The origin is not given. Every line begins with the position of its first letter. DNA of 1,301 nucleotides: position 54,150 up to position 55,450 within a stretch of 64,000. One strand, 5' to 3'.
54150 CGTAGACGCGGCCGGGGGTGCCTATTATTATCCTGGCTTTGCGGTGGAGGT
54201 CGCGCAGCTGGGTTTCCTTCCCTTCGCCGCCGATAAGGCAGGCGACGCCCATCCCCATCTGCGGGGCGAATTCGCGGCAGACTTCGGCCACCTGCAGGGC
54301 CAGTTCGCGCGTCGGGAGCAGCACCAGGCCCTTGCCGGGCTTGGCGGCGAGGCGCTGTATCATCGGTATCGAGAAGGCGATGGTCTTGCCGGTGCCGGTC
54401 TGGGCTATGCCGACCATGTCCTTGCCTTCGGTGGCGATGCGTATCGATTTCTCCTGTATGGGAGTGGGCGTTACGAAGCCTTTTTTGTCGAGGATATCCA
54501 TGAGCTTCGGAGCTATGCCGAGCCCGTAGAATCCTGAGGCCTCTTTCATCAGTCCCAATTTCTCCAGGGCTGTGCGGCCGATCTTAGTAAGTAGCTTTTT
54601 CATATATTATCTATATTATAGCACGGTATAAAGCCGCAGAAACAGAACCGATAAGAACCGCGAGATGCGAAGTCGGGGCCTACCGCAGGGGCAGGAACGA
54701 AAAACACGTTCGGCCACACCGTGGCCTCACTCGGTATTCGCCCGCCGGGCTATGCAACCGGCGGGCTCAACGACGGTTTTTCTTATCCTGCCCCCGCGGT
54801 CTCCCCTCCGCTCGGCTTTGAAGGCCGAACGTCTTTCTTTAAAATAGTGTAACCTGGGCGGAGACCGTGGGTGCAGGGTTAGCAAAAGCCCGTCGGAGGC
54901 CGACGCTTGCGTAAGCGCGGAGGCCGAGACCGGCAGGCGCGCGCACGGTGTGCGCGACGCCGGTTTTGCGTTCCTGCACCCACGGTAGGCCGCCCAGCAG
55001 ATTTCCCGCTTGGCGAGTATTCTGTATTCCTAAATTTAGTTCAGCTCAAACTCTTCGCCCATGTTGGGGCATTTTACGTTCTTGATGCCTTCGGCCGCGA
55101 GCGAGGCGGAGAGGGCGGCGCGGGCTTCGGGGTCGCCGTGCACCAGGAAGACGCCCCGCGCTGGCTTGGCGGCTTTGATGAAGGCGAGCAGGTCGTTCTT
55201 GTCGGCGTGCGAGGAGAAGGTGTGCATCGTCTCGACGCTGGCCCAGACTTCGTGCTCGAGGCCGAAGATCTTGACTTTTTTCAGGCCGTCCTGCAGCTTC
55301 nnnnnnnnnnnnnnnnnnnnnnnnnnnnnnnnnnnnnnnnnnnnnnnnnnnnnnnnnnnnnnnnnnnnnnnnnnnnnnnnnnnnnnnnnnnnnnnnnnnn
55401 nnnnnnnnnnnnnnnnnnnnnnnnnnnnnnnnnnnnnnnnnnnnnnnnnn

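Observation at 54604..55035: A 430-nt intergenic region between the beta-CASP RNase and helicase 2 holds two tandem ~130-145-nt hairpins built from four copies of a 29-nt repeat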

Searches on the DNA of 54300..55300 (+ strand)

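Call 8: search_rna_families(source=window, start=54300, end=55300, threshold=evalue, max_evalue=10)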
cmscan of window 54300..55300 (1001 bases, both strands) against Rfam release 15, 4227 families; matches with E-value up to 10: 2.
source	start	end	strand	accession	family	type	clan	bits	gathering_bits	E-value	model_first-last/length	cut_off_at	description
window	54822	54891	-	RF00159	snoZ168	Gene; snRNA; snoRNA; CD-box;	-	14.9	36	8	1-82/82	no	Small nucleolar RNA Z168/Z174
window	54487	54539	+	RF01126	sR41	Gene; snRNA; snoRNA; CD-box;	-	11.4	54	7.2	1-53/53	no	Small nucleolar RNA sR41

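Call 23: build_rna_model(alignment_id=A2)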
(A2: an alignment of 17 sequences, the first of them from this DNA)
Model R1 built from alignment A2 (17 sequences, 143 columns); structure: RNAalifold consensus.
model positions 138; base pairs 43; branch points 1; effective number of sequences 0.94; information 0.59 bits per position. Calibrated on 0.2 Mb of random sequence (short: E-values are rough).
structure used (alignment columns):
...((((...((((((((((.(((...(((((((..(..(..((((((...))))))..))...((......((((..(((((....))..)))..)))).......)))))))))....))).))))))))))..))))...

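Call 24: search_with_rna_model(model_id=R1, sources=[window, L001, L002, L003, L004, L005, L006, L007, L008, L009, L010, L011, L012, L013, L014, L015, L016, L017, L018, L019, L020, L021, L022, L023, L024, L025, L026, L027, L028, L029, L030, L031, L032, L033, L034, L035, L036, L037, L038, L039, L040, L041, L042, L043, L044, L045, L046, L047, L048, L049, L050, L051, L052, L053, L054, L055, L056, L057, L058, L059, L060, L061, L062, L063, L064, L065, L066, L067, L068, L069, L070, L071, L072, L073, L074, L075, L076, L077, L078, L079, L080, L081, L082, L083, L084, L085, L086, L087, L088, L089, L090, L091, L092, L093, L094, L095, L096, L097, L098, L099], max_evalue=1)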
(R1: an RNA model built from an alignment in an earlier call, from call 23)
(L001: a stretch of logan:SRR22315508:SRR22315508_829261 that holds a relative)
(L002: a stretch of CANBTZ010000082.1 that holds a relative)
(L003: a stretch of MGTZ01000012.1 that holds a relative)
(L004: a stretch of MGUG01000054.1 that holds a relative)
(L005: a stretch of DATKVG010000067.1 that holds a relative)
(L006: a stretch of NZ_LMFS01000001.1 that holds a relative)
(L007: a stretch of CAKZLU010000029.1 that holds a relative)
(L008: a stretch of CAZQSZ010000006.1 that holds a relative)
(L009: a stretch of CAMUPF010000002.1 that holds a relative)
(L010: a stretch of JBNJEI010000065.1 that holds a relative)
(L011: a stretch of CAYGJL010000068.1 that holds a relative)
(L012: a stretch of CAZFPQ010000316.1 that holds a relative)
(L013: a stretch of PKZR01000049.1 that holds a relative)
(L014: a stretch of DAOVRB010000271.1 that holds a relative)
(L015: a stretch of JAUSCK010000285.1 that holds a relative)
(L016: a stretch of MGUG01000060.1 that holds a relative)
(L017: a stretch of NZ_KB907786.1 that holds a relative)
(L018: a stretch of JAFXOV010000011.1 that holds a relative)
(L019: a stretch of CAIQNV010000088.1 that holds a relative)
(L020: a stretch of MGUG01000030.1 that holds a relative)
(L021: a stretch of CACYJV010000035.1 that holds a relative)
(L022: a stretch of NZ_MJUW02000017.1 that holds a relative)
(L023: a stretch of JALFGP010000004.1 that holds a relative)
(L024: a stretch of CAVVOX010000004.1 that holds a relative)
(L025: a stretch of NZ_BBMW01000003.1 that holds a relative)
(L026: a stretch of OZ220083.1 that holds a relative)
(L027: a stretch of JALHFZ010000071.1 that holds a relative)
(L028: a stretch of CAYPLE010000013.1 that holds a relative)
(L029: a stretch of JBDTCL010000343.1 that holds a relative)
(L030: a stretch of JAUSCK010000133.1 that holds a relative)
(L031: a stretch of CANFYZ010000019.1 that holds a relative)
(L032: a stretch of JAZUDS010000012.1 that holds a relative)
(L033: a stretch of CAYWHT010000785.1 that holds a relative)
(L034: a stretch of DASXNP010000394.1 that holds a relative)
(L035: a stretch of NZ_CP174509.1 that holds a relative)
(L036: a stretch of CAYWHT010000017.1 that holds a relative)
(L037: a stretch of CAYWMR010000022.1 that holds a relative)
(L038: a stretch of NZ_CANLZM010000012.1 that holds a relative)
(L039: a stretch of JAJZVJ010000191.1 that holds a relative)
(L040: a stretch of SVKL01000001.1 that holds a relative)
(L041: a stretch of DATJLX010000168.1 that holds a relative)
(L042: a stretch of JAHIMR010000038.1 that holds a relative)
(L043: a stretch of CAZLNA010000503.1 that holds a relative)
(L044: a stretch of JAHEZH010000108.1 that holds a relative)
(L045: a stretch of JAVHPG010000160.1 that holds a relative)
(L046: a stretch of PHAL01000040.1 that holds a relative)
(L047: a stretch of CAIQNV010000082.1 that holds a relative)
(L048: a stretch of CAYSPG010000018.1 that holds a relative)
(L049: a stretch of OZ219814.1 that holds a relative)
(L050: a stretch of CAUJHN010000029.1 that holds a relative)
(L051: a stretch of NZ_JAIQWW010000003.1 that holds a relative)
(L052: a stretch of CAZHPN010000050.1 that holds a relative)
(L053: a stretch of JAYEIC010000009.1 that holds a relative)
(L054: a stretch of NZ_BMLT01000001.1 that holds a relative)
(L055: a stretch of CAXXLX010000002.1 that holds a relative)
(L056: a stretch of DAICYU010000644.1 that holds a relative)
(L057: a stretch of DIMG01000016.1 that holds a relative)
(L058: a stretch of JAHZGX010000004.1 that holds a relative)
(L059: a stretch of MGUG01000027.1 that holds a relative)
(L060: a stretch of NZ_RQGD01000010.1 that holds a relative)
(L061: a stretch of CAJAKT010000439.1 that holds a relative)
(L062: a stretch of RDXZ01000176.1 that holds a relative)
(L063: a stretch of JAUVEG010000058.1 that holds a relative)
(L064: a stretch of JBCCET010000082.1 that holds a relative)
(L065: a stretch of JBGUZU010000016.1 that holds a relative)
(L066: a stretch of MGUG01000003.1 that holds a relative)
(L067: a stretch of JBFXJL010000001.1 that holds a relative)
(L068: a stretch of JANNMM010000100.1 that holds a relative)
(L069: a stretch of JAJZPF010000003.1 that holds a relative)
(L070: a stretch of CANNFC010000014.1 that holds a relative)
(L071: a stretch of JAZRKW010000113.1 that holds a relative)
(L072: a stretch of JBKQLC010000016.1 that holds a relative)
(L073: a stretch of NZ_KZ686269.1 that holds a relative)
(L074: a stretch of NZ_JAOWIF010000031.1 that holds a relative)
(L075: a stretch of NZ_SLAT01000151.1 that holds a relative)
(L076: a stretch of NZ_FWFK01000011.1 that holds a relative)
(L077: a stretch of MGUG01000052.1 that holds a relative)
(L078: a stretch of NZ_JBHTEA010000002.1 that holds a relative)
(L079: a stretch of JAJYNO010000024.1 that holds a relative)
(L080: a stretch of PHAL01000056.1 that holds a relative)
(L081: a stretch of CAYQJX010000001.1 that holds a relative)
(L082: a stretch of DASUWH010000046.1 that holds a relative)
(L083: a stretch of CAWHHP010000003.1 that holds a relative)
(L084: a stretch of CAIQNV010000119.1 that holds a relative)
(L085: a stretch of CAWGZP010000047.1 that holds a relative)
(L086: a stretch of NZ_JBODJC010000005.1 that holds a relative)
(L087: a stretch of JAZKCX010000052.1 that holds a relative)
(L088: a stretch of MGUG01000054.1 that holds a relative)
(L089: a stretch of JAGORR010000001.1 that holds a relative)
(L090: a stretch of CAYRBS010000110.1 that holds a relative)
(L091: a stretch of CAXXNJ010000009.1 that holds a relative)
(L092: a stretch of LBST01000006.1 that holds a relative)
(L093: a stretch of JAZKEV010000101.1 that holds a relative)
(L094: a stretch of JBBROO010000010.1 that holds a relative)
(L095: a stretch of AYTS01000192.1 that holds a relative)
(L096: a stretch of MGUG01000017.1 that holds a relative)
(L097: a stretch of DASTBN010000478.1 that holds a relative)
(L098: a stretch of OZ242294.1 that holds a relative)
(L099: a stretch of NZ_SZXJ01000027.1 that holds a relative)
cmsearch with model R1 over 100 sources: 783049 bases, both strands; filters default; matches with E-value up to 1: 58.
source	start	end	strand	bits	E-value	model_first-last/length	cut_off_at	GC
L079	6705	6842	+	162.5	3.9e-32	1-138/138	no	0.65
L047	7143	7280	-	160.5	1.1e-31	1-138/138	no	0.66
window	54673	54809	+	159.8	1.5e-31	1-138/138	no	0.66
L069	3632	3769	+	159.5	1.7e-31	1-138/138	no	0.64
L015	6804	6941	+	157.6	4.5e-31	1-138/138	no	0.64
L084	133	269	-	156.3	8.3e-31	1-138/138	no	0.66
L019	6819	6955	+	151.4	9.6e-30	1-138/138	no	0.67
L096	829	964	+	150.2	1.8e-29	1-138/138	no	0.7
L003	4692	4827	-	148.8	3.4e-29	1-138/138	no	0.65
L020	2754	2889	+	148.2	4.7e-29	1-138/138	no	0.68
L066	2954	3089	+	148.1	5e-29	1-138/138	no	0.71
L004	4918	5053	-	146.1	1.3e-28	1-138/138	no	0.69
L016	864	999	+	145.4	1.9e-28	1-138/138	no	0.7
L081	2244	2384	+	140.2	2.5e-27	1-138/138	no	0.68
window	54855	54995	-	123.5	9.9e-24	1-138/138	no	0.72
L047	6968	7108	+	123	1.2e-23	1-138/138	no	0.71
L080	5269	5409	+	119.9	6e-23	1-138/138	no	0.67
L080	5455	5569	-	109.8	9e-21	22-138/138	5'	0.65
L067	1195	1330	+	106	6e-20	1-138/138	no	0.65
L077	4470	4629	-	105.1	9.1e-20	1-138/138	no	0.71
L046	43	202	-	104.2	1.4e-19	1-138/138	no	0.63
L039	2153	2316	-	90.2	1.5e-16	1-138/138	no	0.65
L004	4691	4831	+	79.8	2.6e-14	1-138/138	no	0.72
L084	1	131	+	79.7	2.7e-14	9-138/138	5'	0.73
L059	7196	7326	+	78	6.5e-14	1-138/138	no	0.68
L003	4504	4644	+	77.2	9.5e-14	1-138/138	no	0.7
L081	6424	6561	+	75.9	1.8e-13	1-138/138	no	0.64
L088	5238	5401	+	71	2e-12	1-138/138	no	0.69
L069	1495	1634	-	70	3.3e-12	1-138/138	no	0.73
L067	5527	5663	-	59.7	5.6e-10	1-138/138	no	0.71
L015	5993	6129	+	56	3.6e-09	1-138/138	no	0.72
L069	1284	1451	+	53.3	1.4e-08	1-138/138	no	0.7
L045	1979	2060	+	46.8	3.4e-07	1-79/138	3'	0.73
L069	3631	3769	-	35.5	9.2e-05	1-138/138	no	0.64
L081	2243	2383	-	33.6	0.00024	1-138/138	no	0.68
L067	5185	5297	+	32.7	0.00036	1-138/138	no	0.69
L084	134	270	+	32.6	0.00039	1-138/138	no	0.66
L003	4694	4827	+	32.3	0.00046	1-138/138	no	0.65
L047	7145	7280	+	31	0.00086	1-138/138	no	0.65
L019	6819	6953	-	29.7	0.0016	1-138/138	no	0.67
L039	2154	2317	+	29.5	0.0018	1-138/138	no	0.65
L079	6705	6840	-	29.2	0.0021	1-138/138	no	0.65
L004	4918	5055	+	29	0.0023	1-138/138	no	0.7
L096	827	964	-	27.5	0.0048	1-138/138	no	0.7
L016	863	998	-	26.8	0.0069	1-138/138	no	0.7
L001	4451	4498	+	26.8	0.0071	1-47/138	3'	0.71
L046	44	203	+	26.6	0.0078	1-138/138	no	0.62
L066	2954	3090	-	26.4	0.0082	1-138/138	no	0.71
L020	2753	2888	-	26.2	0.0094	1-138/138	no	0.68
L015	6803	6940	-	25.7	0.012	1-138/138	no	0.64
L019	6981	7108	-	23.5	0.036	1-138/138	no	0.7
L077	4471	4630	+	23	0.045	1-138/138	no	0.71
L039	3715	3788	+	23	0.046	34-104/138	no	0.68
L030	1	57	-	20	0.2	1-63/138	3'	0.74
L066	3124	3257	-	18.6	0.4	1-138/138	no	0.69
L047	6967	7107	-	18.2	0.51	1-138/138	no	0.7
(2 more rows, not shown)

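Call 25: search_with_rna_model(model_id=R1, sources=[L100, L101, L102, L103, L104, L105, L106, L107, L108, L109, L110, L111, L112, L113, L114, L115, L116, L117], max_evalue=1)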
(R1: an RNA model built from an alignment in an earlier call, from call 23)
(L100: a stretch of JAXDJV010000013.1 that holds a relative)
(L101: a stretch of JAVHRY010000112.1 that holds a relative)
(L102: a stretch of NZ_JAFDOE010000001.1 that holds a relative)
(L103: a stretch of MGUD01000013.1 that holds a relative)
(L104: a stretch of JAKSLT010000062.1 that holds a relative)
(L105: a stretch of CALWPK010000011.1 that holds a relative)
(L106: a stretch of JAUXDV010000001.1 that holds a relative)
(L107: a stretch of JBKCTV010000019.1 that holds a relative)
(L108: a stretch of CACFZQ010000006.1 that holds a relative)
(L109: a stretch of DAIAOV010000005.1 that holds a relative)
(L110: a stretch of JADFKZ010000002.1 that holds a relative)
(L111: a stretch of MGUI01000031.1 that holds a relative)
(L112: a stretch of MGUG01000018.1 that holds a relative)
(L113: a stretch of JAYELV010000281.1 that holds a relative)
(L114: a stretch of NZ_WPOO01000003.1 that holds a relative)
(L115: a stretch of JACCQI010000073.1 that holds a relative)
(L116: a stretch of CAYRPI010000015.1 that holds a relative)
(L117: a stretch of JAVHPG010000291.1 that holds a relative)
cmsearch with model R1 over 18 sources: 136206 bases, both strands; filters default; matches with E-value up to 1: 14.
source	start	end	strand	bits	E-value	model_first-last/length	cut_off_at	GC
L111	3400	3537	-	161.7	1e-32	1-138/138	no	0.69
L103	14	150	+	160.5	1.8e-32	1-138/138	no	0.66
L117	5381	5517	+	157.1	9.7e-32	1-138/138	no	0.64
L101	325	461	+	150.7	2.4e-30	1-138/138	no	0.67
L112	7230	7365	-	149.8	3.7e-30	1-138/138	no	0.71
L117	5561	5702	-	91.9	1.1e-17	1-138/138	no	0.69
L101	504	639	-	76.8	2e-14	1-138/138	no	0.72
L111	3234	3366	+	59.5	1.1e-10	1-138/138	no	0.68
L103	13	149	-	36.2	1.1e-05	1-138/138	no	0.66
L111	3401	3538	+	33.7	3.9e-05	1-138/138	no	0.69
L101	324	460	-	31.4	0.00012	1-138/138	no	0.67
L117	5381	5515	-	27.9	0.00069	1-138/138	no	0.64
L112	7231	7366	+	27.6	0.0008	1-138/138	no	0.71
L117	5562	5703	+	21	0.021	1-138/138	no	0.68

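Call 32: search_with_rna_model(model_id=R1, sources=[window, L003, L004, L015, L016, L019, L020, L039, L045, L046, L047, L059, L066, L067, L069, L077, L079, L080, L081, L084, L088, L096, L101, L103, L111, L112, L117, L018, L030, L065], max_evalue=0.000001, make_alignment=true)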
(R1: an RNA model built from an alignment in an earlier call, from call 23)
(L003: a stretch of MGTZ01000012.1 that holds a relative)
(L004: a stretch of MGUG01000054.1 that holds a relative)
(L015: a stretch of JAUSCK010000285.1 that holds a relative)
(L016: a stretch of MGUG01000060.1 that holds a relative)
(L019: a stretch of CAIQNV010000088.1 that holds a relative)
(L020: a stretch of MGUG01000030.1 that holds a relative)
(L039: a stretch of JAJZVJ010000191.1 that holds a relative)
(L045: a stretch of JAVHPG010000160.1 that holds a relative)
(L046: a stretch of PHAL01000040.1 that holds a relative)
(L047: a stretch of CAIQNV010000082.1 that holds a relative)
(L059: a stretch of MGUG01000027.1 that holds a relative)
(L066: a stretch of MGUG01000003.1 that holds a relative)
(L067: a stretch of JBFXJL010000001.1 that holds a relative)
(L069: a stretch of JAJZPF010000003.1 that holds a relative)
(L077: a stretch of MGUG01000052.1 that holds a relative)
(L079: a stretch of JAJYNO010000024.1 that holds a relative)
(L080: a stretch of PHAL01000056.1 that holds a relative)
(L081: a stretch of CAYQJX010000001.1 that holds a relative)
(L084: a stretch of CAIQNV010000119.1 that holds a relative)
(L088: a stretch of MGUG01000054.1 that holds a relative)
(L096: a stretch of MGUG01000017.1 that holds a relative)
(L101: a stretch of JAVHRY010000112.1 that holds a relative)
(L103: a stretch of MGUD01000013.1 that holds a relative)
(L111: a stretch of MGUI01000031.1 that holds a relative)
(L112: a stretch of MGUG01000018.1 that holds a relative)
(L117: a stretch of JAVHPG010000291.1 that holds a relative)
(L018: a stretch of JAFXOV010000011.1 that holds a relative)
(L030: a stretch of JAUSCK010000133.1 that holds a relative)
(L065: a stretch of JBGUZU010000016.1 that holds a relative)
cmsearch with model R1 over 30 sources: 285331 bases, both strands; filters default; matches with E-value up to 0.000001: 41.
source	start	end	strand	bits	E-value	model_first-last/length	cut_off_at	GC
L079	6705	6842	+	162.5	1.4e-32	1-138/138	no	0.65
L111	3400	3537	-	161.7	2.1e-32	1-138/138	no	0.69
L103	14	150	+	160.5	3.7e-32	1-138/138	no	0.66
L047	7143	7280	-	160.5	3.9e-32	1-138/138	no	0.66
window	54673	54809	+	159.8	5.3e-32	1-138/138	no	0.66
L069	3632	3769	+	159.5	6.2e-32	1-138/138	no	0.64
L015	6804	6941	+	157.6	1.6e-31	1-138/138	no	0.64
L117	5381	5517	+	157.1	2e-31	1-138/138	no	0.64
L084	133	269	-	156.3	3e-31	1-138/138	no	0.66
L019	6819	6955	+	151.4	3.5e-30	1-138/138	no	0.67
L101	325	461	+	150.7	5e-30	1-138/138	no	0.67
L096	829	964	+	150.2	6.4e-30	1-138/138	no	0.7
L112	7230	7365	-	149.8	7.8e-30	1-138/138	no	0.71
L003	4692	4827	-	148.8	1.3e-29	1-138/138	no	0.65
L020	2754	2889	+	148.2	1.7e-29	1-138/138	no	0.68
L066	2954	3089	+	148.1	1.8e-29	1-138/138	no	0.71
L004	4918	5053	-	146.1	4.9e-29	1-138/138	no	0.69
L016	864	999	+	145.4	6.9e-29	1-138/138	no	0.7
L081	2244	2384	+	140.2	9.1e-28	1-138/138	no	0.68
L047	6968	7108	+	123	4.5e-24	1-138/138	no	0.71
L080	5269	5409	+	119.9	2.2e-23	1-138/138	no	0.67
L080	5455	5569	-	109.8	3.3e-21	22-138/138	5'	0.65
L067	1195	1330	+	106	2.2e-20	1-138/138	no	0.65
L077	4470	4629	-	105.1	3.3e-20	1-138/138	no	0.71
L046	43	202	-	104.2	5.3e-20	1-138/138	no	0.63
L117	5561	5702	-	91.9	2.4e-17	1-138/138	no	0.69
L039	2153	2316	-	90.2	5.5e-17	1-138/138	no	0.65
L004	4691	4831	+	79.8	9.3e-15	1-138/138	no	0.72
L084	1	131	+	79.7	1e-14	9-138/138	5'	0.73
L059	7196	7326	+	78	2.4e-14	1-138/138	no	0.68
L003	4504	4644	+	77.2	3.5e-14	1-138/138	no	0.7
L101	504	639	-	76.8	4.2e-14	1-138/138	no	0.72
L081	6424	6561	+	75.9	6.7e-14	1-138/138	no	0.64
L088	5238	5401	+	71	7.5e-13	1-138/138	no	0.69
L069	1495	1634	-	70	1.2e-12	1-138/138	no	0.73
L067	5527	5663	-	59.7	2e-10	1-138/138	no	0.71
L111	3234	3366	+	59.5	2.2e-10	1-138/138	no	0.68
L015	5993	6129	+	56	1.3e-09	1-138/138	no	0.72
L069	1284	1451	+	53.3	5e-09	1-138/138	no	0.7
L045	1979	2060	+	46.8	1.2e-07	1-79/138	3'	0.73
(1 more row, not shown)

Alignment A3: 41 matches aligned to the model, 230 columns, each read 5' to 3' on its own strand. Consensus structure (alignment columns), stored with it:
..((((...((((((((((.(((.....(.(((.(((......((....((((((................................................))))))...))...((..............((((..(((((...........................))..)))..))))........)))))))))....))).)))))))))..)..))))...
